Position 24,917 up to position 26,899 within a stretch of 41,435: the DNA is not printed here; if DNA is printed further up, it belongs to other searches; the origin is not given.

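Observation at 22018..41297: A 19-kb SusC/SusD operon with no recognisable classical GH: candidate locus for a phosphodiester-linked glycopolymer, or nucleic acid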

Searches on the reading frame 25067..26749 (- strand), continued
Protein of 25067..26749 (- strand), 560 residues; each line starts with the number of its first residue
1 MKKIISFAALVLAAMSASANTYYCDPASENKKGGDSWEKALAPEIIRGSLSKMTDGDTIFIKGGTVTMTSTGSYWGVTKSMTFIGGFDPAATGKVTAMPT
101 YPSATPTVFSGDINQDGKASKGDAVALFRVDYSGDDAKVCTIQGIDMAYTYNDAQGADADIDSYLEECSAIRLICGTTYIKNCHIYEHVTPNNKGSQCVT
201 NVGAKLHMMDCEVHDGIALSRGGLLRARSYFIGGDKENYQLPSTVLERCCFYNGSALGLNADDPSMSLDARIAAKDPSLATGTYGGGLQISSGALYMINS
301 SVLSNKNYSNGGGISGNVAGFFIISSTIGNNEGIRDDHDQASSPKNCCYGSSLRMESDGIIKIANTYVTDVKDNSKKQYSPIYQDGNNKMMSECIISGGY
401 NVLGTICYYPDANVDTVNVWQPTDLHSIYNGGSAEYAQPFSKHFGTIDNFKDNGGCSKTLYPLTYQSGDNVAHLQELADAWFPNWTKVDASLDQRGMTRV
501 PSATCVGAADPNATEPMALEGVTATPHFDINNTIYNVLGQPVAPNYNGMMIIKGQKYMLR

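Call 77: search_protein_families(library=ncbifam, proteins=[L020:18125-19300:+, L013:7716-8975:+, L013:9000-9962:+, L013:5460-7700:+, L025:20458-21612:+, L022:16179-17861:+, L025:18241-20439:+, L026:15036-16610:+], max_evalue=0.00001)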
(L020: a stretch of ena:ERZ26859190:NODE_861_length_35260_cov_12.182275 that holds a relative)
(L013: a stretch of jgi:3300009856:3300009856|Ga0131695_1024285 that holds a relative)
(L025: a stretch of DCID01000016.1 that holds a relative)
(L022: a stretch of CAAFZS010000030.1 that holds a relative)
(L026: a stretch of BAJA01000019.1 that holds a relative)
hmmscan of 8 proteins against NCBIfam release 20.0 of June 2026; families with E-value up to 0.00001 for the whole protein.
L020:18125-19300:+ (391 aa): 2 families
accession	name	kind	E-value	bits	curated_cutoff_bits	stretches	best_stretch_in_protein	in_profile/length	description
NF010151.0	PRK13628.1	equivalog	1.5e-24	86.8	308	1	5-334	13-349/407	serine/threonine transporter SstT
NF008440.0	PRK11283.1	equivalog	1e-06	27.8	638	1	239-382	269-411/437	glutamate/aspartate:proton symporter GltP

L013:7716-8975:+ (419 aa): 27 families (the best 25 are shown)
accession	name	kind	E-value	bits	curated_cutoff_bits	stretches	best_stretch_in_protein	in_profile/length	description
TIGR00881.1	2A0104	subfamily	2e-98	329.9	407.75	1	22-389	2-377/379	phosphoglycerate transporter protein PgtP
NF008661.1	PRK11663.1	subfamily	9.7e-85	285.2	564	1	4-403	19-425/439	MFS transporter family glucose-6-phosphate receptor UhpC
TIGR00712.1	glpT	equivalog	3e-77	260.6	632.55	1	9-409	23-435/440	glycerol-3-phosphate transporter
NF008433.0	PRK11273.1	equivalog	5.7e-74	249.9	748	1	11-407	27-433/452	glycerol-3-phosphate transporter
NF047787.1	PhglyTportPgtP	equivalog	4.9e-56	190.4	750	1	8-407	22-434/451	phosphoglycerate transporter PgtP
NF007107.1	PRK09556.1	equivalog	6.6e-48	163.8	497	1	15-369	30-397/469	hexose-6-phosphate:phosphate antiporter UhpT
TIGR00893.1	2A0114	subfamily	6e-39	134.1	395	1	22-405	1-395/399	D-galactonate transporter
TIGR00895.1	2A0115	subfamily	2.2e-24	86.2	418.55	1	13-378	15-394/398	aromatic acid/H+ symport family MFS transporter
TIGR00894.1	2A0114euk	subfamily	3e-17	62.3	626.45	1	63-347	89-380/465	Na(+)-dependent inorganic phosphate cotransporter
NF008586.0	PRK11551.1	equivalog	8.8e-17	61.2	410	1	30-361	30-347/406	3-(3-hydroxy-phenyl)propionate transporter MhpT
TIGR00880.1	2_A_01_02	superfamily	1.5e-15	57.6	131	1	53-190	1-139/141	multidrug resistance protein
NF053517.1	HbztTptrPcaK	equivalog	3.5e-14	52.6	770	2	17-187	22-192/437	4-hydroxybenzoate transporter PcaK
NF049980.1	SfMCT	equivalog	8e-14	51.1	320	1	39-339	26-318/378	L-lactate MFS transporter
TIGR00711.1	efflux_EmrB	subfamily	2.9e-13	49.4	230.2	1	34-192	21-180/485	DHA2 family efflux MFS transporter permease subunit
TIGR00886.1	2A0108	subfamily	4.9e-13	48.9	311.7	1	18-335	4-333/368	NarK family nitrate/nitrite MFS transporter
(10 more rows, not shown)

L013:9000-9962:+ (320 aa): 3 families
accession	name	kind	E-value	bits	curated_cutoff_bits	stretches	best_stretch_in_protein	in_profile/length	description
NF007360.0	PRK09856.1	equivalog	1.3e-09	38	305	1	86-280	50-242/276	fructoselysine 3-epimerase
NF041277.1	coba_remo_CbiR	equivalog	5.2e-08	32.7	105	1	33-189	3-149/249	cobamide remodeling phosphodiesterase CbiR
NF051856.1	PsicseEpim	equivalog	3.5e-07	30.3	300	1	51-283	22-242/287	D-psicose 3-epimerase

L013:5460-7700:+ (746 aa): 3 families
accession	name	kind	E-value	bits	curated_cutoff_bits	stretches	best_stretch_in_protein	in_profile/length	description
NF007940.0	PRK10658.1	equivalog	5.6e-45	154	606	1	377-678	443-736/771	alpha-xylosidase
NF040948.1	alpha_gluc_MalA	equivalog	4.7e-28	97.8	800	1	396-613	397-609/627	alpha-glucosidase MalA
NF007746.0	PRK10426.1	equivalog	1.4e-21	76.6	553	1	375-607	435-667/683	alpha-glucosidase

L025:20458-21612:+ (385 aa): 0 families

L022:16179-17861:+ (560 aa): 4 families
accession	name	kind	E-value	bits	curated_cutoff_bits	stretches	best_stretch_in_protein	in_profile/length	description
NF006989.0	PRK09454.1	equivalog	2e-16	60.1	264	1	303-400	12-110/251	glycerophosphodiester phosphodiesterase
NF053857.1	LysphglycPlipDStph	equivalog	1.1e-10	41.3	450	1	303-382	48-133/305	lysophosphatidylglycerol phospholipase D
NF041304.3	AvrBs2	equivalog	3.2e-08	32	1000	1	300-357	270-328/716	type III secretion system effector avirulence protein AvrBs2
NF008354.0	PRK11143.1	equivalog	3.3e-06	26.3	254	0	299-357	29-87/359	glycerophosphodiester phosphodiesterase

L025:18241-20439:+ (732 aa): 0 families

L026:15036-16610:+ (524 aa): 1 family
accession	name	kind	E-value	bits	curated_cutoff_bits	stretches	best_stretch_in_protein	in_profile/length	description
NF007810.0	PRK10518.1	equivalog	5e-30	104.7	540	1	252-336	322-406/482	alkaline phosphatase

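Call 90: search_protein_representatives(alignment_id=A1)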
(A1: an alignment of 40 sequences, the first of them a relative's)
Query: 40 sequences, 543 profile positions. Proteins with E-value up to 0.001 (for the whole library): 24360; up to 1e-10: 4905; up to 1e-30: 274. The best 150 are listed.
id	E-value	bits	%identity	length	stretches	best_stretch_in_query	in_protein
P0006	2.2e-230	782.3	-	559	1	1-541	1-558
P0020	9.5e-230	780.2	-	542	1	1-542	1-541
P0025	3.2e-174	596.9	-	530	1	2-524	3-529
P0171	4.5e-156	537.0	-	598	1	1-542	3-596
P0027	8.4e-153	526.2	-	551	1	3-527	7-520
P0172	3.1e-147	507.9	-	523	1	1-524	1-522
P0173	7.9e-135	466.9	-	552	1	3-532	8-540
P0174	1.4e-132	459.5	-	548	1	3-526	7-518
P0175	1.1e-122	426.8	-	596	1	5-542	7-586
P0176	6.5e-122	424.3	-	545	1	4-541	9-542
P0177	4.1e-118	411.8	-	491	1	1-543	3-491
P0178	2.4e-113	396.0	-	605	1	4-529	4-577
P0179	1.5e-111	390.1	-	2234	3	1-498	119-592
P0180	3.0e-108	379.2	-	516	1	1-522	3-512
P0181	1.5e-99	350.5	-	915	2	17-496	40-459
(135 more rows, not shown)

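Call 92: find_related_loci(query=L021:1-1863:+, collection=genome_contigs, flank=10000)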
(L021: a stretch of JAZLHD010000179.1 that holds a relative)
Query L021:1-1863:+ (620 aa) in genome_contigs; peptide patterns used: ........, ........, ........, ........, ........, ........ (x = any residue, [..] = any of these).
87 stretches matched a pattern; 2 encode a relative of the query (tblastn E <= 1e-3); 2 distinct loci.
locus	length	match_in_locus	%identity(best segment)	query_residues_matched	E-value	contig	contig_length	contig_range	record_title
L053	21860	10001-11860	100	1-620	0e+0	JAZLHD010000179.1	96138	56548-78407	MAG: Paludibacteraceae bacterium isolate T1900044986_TA20190048.MAGScoT_cleanbin_000047 SGB_4163_k141_705974, whole geno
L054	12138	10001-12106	50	3-481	3e-116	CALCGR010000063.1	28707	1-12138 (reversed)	MAG TPA_asm: uncultured Bacteroidales bacterium isolate SRR6425747_bin.33_CONCOCT_v1.1_MAG genome assembly, contig: ERZ1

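Call 95: search_protein_families(library=pfam, proteins=[L053:6584-11863:+, L053:3971-4576:+, L053:2684-3772:+, L053:1611-2672:+, L053:7-1500:+, L054:600-3698:+, L054:3899-5557:+, L054:5650-6432:+], max_evalue=0.001)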
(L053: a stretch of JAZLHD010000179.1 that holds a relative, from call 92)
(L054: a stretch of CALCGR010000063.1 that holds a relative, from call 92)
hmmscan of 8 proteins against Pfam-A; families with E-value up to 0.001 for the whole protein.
L053:6584-11863:+ (1759 aa): 1 family
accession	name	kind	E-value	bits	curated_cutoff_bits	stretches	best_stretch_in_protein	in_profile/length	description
PF02368.24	Big_2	-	2.3e-12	47.1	22.8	0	1035-1078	29-68/79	Bacterial Ig-like domain (group 2)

L053:3971-4576:+ (201 aa): 2 families
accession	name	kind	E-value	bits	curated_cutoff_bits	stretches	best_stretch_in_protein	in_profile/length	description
PF00702.32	Hydrolase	-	7.2e-12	46.5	26.4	1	11-185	4-190/191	haloacid dehalogenase-like hydrolase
PF13419.12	HAD_2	-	2.2e-09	38.1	23.8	1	101-185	86-171/178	Haloacid dehalogenase-like hydrolase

L053:2684-3772:+ (362 aa): 0 families

L053:1611-2672:+ (353 aa): 3 families
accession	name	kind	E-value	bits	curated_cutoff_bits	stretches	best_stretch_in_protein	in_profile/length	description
PF02086.21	MethyltransfD12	-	2.6e-14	54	22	1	20-253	1-202/253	D12 class N6 adenine-specific DNA methyltransferase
PF01555.25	N6_N4_Mtase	-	0.00066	20.1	26.7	0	37-65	180-208/221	DNA methylase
PF03602.21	Cons_hypoth95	-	0.00084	19.5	24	0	213-249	98-137/182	Conserved hypothetical protein 95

L053:7-1500:+ (497 aa): 4 families
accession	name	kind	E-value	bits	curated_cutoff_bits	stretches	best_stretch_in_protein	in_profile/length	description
PF00728.28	Glyco_hydro_20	-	2.8e-69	234.5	22.3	1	45-396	1-347/348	Glycosyl hydrolase family 20, catalytic domain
PF13290.12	CHB_HEX_C_1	-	9.9e-10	38.7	22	1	434-486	7-56/67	Chitobiase/beta-hexosaminidase C-terminal domain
PF13287.12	Fn3_assoc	-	8.5e-09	35.8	23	1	441-485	3-44/59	Fn3 associated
PF02838.20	Glyco_hydro_20b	-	1e-06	29.9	26.1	1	2-42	83-124/124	Glycosyl hydrolase family 20, domain 2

L054:600-3698:+ (1032 aa): 2 families
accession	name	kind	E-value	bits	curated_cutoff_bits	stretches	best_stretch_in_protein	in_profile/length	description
PF13306.12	LRR_5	-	5.4e-90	298.3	27.7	5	432-556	2-126/127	BspA type Leucine rich repeat region (6 copies)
PF13855.12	LRR_8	-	2.8e-18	65.9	27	1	496-538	12-56/61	Leucine rich repeat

L054:3899-5557:+ (552 aa): 2 families
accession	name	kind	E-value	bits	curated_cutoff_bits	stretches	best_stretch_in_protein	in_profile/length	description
PF00149.33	Metallophos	-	2.6e-10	41.5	21.5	1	149-298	4-116/191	Calcineurin-like phosphoesterase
PF12850.12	Metallophos_2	-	2.1e-06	28.3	27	0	467-509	98-138/154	Calcineurin-like phosphoesterase superfamily domain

L054:5650-6432:+ (260 aa): 2 families
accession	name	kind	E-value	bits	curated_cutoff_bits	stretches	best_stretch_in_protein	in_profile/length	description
PF13472.12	Lipase_GDSL_2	-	3.3e-23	83.6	32.9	1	86-249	1-177/178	GDSL-like Lipase/Acylhydrolase family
PF00657.28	Lipase_GDSL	-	1.6e-09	38.7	23.6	1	85-251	2-204/208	GDSL-like Lipase/Acylhydrolase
